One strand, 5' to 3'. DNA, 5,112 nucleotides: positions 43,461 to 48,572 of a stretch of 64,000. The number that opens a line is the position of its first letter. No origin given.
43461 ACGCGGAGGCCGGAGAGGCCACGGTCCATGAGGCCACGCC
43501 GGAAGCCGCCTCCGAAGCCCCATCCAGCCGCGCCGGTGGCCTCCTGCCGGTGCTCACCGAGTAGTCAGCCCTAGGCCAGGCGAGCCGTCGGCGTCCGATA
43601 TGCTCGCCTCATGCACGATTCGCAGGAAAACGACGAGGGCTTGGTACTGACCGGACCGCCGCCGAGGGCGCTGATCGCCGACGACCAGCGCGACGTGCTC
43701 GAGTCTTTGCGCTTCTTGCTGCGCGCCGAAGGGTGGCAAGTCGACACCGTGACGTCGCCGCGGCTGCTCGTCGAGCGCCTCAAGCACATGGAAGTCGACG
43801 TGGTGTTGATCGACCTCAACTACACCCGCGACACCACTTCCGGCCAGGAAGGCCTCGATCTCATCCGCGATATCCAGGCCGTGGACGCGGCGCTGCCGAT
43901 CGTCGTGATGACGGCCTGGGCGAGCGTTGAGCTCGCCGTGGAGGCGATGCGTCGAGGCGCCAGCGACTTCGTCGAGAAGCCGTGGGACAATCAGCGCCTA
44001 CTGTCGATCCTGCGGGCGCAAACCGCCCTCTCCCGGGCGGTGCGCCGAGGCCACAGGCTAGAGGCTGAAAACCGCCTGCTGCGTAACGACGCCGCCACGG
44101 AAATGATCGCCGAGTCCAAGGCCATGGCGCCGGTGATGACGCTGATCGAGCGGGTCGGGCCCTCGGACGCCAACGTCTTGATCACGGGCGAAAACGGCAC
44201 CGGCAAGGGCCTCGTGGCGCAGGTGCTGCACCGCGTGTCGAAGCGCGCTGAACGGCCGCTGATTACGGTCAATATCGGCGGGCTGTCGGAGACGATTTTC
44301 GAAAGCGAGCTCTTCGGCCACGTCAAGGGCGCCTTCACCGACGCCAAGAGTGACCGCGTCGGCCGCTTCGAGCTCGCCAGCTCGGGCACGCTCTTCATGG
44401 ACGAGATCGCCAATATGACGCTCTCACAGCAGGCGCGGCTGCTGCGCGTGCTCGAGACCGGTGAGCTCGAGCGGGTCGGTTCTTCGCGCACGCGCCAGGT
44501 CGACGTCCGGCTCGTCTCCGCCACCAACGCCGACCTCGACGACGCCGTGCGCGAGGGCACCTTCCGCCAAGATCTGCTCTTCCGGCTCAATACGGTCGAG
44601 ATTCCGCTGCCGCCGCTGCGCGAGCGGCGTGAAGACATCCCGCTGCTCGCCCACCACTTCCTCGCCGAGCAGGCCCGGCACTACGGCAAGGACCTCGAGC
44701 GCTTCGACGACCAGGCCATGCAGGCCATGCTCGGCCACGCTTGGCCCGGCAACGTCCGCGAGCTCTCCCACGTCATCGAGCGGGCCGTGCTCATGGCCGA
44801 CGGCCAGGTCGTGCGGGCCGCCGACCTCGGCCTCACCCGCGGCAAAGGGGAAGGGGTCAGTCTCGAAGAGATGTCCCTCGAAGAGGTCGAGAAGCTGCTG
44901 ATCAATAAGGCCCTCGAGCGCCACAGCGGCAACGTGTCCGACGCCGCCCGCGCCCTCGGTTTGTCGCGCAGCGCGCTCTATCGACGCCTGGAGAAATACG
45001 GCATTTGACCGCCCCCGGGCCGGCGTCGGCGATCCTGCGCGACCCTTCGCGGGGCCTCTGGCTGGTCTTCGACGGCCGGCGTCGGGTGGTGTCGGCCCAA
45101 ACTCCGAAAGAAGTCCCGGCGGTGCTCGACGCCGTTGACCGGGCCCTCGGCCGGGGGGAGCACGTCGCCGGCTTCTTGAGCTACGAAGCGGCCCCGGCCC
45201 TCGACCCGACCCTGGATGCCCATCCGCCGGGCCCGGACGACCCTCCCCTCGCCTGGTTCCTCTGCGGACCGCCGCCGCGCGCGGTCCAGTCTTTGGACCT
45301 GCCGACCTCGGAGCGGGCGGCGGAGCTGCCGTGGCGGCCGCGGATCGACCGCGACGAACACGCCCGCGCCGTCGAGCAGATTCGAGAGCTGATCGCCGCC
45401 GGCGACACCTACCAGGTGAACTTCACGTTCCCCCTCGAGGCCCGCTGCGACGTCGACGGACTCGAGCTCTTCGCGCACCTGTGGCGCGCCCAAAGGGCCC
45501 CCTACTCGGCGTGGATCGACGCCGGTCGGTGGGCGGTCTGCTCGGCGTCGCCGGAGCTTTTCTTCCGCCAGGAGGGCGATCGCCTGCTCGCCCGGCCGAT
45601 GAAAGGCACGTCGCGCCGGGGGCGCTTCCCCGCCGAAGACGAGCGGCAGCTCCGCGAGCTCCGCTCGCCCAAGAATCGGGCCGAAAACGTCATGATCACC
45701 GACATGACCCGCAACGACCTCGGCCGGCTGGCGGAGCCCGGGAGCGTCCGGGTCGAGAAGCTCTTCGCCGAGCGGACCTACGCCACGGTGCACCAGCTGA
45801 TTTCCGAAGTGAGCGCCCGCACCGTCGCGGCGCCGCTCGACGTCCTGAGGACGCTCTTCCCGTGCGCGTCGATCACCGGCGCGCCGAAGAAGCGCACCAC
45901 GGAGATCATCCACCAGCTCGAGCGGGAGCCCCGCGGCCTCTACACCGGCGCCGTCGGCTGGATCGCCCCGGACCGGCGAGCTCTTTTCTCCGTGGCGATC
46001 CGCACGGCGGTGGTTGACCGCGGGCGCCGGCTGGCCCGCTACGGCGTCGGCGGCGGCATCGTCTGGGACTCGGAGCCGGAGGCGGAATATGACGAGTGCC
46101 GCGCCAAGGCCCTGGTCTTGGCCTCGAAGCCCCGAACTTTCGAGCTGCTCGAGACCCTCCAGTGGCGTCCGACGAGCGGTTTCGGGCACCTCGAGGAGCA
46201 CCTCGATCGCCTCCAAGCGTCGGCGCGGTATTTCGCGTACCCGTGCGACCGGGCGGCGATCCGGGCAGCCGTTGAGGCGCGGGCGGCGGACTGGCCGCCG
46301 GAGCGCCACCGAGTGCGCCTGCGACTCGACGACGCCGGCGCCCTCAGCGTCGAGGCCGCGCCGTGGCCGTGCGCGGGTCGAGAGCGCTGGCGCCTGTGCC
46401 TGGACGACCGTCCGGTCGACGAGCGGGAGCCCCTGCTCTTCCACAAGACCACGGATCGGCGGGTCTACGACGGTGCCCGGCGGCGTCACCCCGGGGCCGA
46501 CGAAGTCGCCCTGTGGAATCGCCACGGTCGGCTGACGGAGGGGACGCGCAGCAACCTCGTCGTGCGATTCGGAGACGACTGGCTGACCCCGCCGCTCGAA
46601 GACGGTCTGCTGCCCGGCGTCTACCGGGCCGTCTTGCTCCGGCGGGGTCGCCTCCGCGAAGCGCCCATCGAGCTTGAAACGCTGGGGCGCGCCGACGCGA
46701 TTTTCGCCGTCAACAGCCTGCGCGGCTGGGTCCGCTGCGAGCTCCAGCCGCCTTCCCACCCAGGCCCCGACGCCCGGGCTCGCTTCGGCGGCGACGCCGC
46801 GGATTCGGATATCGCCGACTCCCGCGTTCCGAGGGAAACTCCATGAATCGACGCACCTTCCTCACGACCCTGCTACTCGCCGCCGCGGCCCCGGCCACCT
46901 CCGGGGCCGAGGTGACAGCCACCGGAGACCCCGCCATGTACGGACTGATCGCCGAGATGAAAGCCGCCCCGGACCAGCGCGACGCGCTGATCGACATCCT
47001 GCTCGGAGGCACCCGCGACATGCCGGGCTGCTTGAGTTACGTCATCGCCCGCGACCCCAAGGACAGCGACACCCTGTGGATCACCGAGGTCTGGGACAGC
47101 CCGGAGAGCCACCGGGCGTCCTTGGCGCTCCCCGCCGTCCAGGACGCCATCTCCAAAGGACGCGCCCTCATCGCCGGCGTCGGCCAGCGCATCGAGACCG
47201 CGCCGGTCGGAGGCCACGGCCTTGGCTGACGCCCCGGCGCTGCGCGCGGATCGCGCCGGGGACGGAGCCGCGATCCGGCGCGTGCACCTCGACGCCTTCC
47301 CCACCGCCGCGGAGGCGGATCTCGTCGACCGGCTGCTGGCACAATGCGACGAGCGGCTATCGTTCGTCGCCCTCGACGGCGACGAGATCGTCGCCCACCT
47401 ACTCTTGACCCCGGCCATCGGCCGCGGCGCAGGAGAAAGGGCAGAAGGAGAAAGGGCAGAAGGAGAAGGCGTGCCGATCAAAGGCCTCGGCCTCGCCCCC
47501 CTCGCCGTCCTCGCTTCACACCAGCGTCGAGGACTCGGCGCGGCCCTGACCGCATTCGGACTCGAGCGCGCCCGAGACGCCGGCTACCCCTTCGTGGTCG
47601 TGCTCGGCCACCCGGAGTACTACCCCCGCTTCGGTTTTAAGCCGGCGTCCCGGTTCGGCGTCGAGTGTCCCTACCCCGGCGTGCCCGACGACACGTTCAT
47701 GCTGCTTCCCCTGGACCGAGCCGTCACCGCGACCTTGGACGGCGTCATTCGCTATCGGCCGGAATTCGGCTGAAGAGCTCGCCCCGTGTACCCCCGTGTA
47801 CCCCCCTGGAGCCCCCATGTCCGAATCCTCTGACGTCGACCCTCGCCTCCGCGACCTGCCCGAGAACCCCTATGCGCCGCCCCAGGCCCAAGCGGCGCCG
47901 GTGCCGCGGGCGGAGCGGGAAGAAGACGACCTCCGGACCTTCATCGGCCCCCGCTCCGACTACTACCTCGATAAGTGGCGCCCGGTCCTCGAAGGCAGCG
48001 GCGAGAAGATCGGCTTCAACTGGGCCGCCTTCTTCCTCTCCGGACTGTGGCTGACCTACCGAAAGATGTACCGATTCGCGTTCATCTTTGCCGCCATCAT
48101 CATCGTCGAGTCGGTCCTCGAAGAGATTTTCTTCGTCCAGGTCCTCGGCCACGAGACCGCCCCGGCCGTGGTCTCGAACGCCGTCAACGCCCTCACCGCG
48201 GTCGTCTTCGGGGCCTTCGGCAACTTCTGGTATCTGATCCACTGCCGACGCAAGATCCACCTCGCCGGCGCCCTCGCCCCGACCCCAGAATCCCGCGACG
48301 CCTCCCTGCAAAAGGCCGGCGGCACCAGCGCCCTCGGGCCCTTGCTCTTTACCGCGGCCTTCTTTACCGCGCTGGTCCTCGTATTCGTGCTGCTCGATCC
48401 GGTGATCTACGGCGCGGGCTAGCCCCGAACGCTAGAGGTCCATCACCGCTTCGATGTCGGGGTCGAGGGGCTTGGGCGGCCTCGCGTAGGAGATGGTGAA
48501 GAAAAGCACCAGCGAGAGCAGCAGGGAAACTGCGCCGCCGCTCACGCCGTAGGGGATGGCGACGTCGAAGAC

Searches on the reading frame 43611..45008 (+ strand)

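Call 30: search_protein_families(library=pfam, proteins=[window:43611-45008:+], max_evalue=0.00001)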
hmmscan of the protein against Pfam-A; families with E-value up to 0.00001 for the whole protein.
window:43611-45008:+ (465 aa): 7 families
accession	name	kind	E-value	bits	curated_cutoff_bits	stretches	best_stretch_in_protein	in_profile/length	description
PF00158.32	Sigma54_activat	-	9e-64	214.6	20.2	1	165-331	1-167/168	Sigma-54 interaction domain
PF25601.1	AAA_lid_14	-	6.7e-27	93.6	27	1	337-407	1-71/87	AAA+ ATPase lid domain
PF00072.30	Response_reg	-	4.2e-22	78.9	30.2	1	21-134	2-110/111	Response regulator receiver domain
PF14532.12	Sigma54_activ_2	-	1.5e-18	67.8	25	1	167-336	2-138/138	Sigma-54 interaction domain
PF02954.25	HTH_8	-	9.5e-16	57.7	22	1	422-463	1-42/42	Bacterial regulatory protein, Fis family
PF18024.7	HTH_50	-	5e-07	29.7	27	1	423-465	8-49/50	Helix-turn-helix domain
PF00004.35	AAA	-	2.2e-06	28.6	21.2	1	189-320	1-125/131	ATPase family associated with various cellular activities (AAA)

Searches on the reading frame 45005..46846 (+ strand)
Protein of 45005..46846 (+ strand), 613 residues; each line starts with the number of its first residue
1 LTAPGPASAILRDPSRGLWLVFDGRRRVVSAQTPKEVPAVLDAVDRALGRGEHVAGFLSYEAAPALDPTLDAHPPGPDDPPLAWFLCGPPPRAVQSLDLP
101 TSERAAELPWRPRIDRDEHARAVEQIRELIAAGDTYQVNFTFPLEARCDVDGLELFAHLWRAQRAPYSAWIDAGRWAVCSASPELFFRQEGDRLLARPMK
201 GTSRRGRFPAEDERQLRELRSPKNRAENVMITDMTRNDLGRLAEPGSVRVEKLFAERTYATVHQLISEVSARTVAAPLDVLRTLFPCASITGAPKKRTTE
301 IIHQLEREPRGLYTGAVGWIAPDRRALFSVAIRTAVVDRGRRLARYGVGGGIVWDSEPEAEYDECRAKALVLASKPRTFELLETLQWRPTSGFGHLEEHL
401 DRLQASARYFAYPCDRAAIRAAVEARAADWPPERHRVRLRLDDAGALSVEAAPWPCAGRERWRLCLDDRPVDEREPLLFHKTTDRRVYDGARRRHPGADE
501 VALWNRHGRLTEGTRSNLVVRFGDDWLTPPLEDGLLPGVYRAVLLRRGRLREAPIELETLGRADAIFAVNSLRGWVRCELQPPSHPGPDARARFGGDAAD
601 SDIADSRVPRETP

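Call 30: search_protein_families(library=pfam, proteins=[window:45005-46846:+], max_evalue=0.00001)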
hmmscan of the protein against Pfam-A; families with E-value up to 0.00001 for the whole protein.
window:45005-46846:+ (613 aa): 2 families
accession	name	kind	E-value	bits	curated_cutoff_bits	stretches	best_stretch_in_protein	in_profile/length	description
PF00425.24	Chorismate_bind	-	3.5e-80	269.7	27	1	116-368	2-257/257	chorismate binding enzyme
PF01063.24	Aminotran_4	-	3.7e-33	115.7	28.5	1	381-578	2-220/223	Amino-transferase class IV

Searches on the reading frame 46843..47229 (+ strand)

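Call 30: search_protein_families(library=pfam, proteins=[window:46843-47229:+], max_evalue=0.00001)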
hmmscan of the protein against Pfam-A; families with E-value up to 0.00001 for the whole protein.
window:46843-47229:+ (128 aa): 1 family
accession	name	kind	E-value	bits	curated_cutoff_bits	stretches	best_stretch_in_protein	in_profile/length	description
PF03992.22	ABM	-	1.7e-15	57.4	23.1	1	32-103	1-76/78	Antibiotic biosynthesis monooxygenase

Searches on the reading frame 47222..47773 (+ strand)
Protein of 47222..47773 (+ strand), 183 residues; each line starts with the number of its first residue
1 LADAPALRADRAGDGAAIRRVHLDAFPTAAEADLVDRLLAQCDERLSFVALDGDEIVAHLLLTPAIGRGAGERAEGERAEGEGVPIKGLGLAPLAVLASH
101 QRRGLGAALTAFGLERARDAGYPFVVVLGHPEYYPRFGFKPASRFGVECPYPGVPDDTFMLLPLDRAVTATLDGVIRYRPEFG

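Call 30: search_protein_families(library=pfam, proteins=[window:47222-47773:+], max_evalue=0.00001)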
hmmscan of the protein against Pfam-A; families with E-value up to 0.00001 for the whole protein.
window:47222-47773:+ (183 aa): 3 families
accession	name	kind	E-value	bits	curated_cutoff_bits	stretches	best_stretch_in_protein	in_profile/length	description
PF13527.13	Acetyltransf_9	-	1.9e-07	31.5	25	0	83-141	67-126/127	Acetyltransferase (GNAT) domain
PF00583.31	Acetyltransf_1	-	3.4e-07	31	20.7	1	19-128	5-98/116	Acetyltransferase (GNAT) family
PF13508.13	Acetyltransf_7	-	8.8e-06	26.4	27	0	47-141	5-84/84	Acetyltransferase (GNAT) domain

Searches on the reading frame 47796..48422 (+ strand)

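Call 30: search_protein_families(library=pfam, proteins=[window:47796-48422:+], max_evalue=0.00001)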
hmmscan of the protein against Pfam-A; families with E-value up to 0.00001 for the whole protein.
window:47796-48422:+ (208 aa): 1 family
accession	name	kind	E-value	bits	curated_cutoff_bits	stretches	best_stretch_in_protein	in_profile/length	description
PF10947.13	DUF2628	-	1.5e-10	41.8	23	1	70-152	19-93/93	Protein of unknown function (DUF2628)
